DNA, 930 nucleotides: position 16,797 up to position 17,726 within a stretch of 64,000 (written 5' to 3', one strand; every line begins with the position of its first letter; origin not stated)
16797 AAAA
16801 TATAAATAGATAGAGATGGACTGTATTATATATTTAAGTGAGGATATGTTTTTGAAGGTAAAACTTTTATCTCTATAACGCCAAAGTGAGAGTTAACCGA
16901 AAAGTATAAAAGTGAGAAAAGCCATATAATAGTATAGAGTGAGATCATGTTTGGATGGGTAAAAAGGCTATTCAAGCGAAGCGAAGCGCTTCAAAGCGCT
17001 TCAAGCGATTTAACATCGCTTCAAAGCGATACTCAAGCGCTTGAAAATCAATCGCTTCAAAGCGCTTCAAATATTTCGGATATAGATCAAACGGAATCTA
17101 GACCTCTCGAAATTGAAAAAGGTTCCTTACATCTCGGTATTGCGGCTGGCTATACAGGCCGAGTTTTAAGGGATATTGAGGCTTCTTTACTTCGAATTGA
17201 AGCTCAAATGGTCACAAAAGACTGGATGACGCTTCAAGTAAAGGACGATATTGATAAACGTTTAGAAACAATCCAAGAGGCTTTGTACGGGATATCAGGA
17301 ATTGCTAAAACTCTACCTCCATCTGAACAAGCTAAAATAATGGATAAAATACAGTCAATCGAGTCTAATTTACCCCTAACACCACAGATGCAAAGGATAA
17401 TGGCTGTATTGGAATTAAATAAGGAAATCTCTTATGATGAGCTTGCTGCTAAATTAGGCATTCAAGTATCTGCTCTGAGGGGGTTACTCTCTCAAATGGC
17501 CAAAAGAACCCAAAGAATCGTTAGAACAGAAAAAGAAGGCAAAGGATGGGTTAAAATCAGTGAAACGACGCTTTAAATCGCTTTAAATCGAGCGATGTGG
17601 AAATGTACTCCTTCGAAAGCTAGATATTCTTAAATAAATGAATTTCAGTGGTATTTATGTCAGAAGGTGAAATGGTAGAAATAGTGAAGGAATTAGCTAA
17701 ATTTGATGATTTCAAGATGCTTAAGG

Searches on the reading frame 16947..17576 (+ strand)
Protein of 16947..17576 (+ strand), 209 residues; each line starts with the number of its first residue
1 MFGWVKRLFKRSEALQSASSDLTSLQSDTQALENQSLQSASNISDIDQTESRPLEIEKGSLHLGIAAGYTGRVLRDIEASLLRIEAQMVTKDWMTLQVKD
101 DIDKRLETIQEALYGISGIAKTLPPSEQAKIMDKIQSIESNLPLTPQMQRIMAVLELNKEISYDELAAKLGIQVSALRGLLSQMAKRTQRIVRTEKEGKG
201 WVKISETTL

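Call 82: search_protein_families(library=pfam, proteins=[window:16947-17576:+], max_evalue=0.01)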
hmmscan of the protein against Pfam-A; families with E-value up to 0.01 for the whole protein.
window:16947-17576:+ (209 aa): 2 families
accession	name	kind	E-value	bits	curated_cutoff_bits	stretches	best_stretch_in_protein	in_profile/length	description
PF08280.17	HTH_Mga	-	0.00012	22.4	23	1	153-184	13-43/59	M protein trans-acting positive regulator (MGA) HTH domain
PF13412.12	HTH_24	-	0.0033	17.4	21.9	1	149-178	6-35/48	Winged helix-turn-helix DNA-binding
